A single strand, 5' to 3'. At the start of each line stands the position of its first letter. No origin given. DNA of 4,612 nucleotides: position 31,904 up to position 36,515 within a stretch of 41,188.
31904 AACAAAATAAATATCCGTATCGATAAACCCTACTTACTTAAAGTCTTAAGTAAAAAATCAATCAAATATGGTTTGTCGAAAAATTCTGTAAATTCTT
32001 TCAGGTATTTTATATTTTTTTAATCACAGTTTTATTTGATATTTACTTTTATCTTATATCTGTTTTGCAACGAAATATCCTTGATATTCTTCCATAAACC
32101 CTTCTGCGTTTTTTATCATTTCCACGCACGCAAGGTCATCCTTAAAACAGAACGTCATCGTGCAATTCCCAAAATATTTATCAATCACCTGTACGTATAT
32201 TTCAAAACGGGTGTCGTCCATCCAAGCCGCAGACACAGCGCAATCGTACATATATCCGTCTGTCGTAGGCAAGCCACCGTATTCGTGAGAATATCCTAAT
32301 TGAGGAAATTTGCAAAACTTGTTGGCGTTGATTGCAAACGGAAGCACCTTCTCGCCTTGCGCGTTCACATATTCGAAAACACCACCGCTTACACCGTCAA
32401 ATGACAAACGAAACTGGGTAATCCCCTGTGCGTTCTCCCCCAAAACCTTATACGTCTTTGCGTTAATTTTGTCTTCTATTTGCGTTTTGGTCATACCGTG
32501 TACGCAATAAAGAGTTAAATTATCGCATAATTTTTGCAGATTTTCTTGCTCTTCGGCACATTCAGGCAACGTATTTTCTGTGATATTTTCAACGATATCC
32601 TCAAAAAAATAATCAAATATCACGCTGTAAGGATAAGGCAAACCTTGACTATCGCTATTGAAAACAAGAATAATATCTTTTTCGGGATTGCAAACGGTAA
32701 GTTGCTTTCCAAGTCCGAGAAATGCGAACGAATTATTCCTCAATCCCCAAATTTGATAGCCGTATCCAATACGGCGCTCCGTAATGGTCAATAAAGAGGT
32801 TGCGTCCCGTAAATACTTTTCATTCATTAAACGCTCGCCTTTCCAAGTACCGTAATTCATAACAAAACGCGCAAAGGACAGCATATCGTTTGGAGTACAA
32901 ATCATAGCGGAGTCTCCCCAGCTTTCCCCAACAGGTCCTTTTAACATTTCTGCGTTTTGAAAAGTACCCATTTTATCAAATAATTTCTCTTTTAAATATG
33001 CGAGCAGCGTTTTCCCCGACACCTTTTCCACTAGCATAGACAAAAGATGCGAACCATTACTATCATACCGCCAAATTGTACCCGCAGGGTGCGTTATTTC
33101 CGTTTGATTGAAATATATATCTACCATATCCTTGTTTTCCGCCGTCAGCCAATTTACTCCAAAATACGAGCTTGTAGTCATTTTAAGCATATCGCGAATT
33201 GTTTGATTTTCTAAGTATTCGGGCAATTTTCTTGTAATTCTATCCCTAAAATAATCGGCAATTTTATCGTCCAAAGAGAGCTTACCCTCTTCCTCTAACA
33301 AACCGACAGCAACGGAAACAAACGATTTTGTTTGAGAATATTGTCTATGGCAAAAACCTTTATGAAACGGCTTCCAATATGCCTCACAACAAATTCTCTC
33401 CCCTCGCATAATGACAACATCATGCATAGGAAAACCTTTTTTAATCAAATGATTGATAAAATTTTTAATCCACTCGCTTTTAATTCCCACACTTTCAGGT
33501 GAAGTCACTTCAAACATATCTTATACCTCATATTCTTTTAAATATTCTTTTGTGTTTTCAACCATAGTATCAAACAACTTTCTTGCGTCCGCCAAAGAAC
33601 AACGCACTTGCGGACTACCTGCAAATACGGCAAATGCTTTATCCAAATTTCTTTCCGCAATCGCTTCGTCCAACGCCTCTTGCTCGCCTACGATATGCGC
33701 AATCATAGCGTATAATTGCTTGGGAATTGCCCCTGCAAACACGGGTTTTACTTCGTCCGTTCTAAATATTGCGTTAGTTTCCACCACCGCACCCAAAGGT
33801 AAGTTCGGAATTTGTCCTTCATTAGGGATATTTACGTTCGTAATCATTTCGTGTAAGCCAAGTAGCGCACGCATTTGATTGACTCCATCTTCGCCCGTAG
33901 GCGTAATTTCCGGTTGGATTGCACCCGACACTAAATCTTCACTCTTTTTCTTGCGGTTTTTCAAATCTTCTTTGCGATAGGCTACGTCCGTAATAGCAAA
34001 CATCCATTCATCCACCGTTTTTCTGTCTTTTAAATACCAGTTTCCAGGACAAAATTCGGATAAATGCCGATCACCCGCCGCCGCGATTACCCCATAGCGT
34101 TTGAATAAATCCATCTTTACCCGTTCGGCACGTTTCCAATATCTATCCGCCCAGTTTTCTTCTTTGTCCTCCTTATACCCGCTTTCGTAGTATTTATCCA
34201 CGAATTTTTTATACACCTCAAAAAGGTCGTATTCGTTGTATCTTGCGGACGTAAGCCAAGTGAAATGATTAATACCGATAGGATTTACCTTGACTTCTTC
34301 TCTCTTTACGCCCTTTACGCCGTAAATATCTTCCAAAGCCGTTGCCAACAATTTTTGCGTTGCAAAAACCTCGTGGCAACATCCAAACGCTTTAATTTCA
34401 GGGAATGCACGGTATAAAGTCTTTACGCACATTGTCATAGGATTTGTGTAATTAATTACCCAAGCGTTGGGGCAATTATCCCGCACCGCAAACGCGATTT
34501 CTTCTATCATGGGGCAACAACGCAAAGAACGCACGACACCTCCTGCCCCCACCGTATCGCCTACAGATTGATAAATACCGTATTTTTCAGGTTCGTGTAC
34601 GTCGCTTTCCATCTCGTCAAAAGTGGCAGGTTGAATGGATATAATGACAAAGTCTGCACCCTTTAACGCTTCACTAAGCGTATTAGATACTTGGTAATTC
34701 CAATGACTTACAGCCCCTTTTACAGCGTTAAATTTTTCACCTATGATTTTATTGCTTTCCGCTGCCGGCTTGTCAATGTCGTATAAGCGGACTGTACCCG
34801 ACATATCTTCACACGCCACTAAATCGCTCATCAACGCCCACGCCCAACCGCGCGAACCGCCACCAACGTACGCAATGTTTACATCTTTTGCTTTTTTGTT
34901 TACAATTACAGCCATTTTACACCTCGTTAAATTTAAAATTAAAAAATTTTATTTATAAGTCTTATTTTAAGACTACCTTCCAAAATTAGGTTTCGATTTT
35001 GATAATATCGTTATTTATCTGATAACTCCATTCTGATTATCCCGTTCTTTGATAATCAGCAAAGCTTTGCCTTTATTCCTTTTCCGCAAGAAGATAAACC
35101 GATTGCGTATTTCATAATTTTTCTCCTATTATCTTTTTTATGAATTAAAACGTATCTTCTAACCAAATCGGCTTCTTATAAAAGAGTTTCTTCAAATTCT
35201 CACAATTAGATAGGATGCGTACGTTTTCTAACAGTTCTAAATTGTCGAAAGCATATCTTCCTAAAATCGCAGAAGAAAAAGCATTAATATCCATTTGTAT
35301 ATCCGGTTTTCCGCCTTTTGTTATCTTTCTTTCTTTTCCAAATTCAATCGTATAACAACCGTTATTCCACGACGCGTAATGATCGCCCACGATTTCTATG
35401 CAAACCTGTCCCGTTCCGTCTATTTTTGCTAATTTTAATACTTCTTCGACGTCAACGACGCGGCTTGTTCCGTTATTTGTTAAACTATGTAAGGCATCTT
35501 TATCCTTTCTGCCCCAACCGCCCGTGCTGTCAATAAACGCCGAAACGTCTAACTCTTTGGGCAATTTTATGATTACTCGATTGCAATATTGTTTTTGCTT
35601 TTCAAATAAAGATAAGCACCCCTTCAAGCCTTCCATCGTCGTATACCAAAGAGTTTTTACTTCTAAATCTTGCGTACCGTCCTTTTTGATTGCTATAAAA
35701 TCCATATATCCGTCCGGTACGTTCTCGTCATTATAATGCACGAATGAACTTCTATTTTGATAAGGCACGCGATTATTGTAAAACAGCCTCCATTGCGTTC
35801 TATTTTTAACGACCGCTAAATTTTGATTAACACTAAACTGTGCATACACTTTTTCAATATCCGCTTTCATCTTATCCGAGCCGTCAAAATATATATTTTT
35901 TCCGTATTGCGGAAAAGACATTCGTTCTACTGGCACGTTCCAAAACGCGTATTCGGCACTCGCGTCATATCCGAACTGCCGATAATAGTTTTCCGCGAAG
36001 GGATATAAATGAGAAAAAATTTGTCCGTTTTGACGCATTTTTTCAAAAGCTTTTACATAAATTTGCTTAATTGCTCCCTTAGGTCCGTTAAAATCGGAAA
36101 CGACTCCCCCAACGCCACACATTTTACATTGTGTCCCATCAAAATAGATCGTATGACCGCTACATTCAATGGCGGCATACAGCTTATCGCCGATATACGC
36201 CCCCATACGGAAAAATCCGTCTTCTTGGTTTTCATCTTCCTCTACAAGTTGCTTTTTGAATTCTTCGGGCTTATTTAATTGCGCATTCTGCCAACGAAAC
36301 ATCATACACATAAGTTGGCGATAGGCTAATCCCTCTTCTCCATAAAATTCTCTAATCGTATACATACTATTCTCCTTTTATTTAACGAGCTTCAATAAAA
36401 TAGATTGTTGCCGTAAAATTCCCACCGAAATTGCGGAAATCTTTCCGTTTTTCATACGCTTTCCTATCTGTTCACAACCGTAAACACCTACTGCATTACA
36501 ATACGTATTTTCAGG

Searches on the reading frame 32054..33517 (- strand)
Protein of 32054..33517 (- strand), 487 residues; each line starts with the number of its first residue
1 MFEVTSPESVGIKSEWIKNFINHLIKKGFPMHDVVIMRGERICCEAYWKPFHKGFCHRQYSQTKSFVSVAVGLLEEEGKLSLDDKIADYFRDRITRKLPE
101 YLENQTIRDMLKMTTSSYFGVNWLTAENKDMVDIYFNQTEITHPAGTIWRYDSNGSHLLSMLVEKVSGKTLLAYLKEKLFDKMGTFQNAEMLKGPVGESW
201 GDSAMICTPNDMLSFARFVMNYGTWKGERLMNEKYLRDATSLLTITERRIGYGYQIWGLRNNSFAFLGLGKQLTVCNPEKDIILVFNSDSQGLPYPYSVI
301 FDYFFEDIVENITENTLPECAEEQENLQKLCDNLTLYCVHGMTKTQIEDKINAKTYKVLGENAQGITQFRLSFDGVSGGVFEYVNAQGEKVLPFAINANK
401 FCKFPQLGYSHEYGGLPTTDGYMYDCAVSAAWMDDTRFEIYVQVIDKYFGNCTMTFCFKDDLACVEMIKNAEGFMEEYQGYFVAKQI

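Call 86: search_protein_families(library=pfam, proteins=[window:32054-33517:-], max_evalue=0.001)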
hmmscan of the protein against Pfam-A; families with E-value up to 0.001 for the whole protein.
window:32054-33517:- (487 aa): 1 family
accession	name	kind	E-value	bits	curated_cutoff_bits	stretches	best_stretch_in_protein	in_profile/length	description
PF00144.29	Beta-lactamase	-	2e-24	86.8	27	1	34-292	19-312/329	Beta-lactamase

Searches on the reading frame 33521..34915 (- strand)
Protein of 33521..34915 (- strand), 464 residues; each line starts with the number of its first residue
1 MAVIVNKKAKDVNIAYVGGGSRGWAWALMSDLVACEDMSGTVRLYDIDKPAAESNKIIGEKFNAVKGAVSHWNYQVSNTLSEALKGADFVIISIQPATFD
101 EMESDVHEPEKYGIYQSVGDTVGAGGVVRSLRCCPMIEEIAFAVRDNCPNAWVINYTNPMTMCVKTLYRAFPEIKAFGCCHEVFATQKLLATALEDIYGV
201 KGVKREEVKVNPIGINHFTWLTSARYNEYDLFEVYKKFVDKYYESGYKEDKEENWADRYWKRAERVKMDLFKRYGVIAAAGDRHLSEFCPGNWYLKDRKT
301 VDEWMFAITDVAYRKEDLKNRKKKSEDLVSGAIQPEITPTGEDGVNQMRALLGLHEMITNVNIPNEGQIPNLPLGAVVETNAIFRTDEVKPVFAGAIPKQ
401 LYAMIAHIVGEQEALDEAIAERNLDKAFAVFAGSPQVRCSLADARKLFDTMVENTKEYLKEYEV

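Call 86: search_protein_families(library=pfam, proteins=[window:33521-34915:-], max_evalue=0.001)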
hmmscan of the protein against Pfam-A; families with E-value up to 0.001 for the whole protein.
window:33521-34915:- (464 aa): 2 families
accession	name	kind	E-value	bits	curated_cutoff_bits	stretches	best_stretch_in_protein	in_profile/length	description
PF02056.22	Glyco_hydro_4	-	3.3e-53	180.4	23.2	1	14-194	2-181/183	Family 4 glycosyl hydrolase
PF11975.13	Glyco_hydro_4C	-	2.2e-40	139.4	24.1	1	213-437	2-211/211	Family 4 glycosyl hydrolase C-terminal domain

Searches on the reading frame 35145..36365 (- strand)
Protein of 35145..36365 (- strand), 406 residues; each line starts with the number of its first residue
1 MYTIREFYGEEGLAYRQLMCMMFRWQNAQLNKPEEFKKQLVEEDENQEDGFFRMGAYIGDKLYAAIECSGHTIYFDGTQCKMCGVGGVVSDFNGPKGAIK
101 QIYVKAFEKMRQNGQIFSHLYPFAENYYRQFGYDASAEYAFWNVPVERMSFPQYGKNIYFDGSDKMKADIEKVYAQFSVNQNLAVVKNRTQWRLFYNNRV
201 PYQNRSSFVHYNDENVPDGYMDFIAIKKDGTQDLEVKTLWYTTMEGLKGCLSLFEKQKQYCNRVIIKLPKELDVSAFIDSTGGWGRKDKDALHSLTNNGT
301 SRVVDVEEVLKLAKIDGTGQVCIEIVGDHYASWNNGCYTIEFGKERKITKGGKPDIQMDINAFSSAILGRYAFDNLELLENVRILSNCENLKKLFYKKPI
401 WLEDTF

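Call 86: search_protein_families(library=pfam, proteins=[window:35145-36365:-], max_evalue=0.001)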
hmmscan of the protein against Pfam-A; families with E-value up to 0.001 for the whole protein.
window:35145-36365:- (406 aa): 3 families
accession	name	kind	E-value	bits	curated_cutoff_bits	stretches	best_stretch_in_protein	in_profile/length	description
PF13527.13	Acetyltransf_9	-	3e-13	50.3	25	1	13-134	11-125/127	Acetyltransferase (GNAT) domain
PF13530.11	SCP2_2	-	6.6e-10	40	23.2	1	321-402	18-104/105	Sterol carrier protein domain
PF17668.7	Acetyltransf_17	-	0.00056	21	25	0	184-271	2-90/114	Acetyltransferase (GNAT) domain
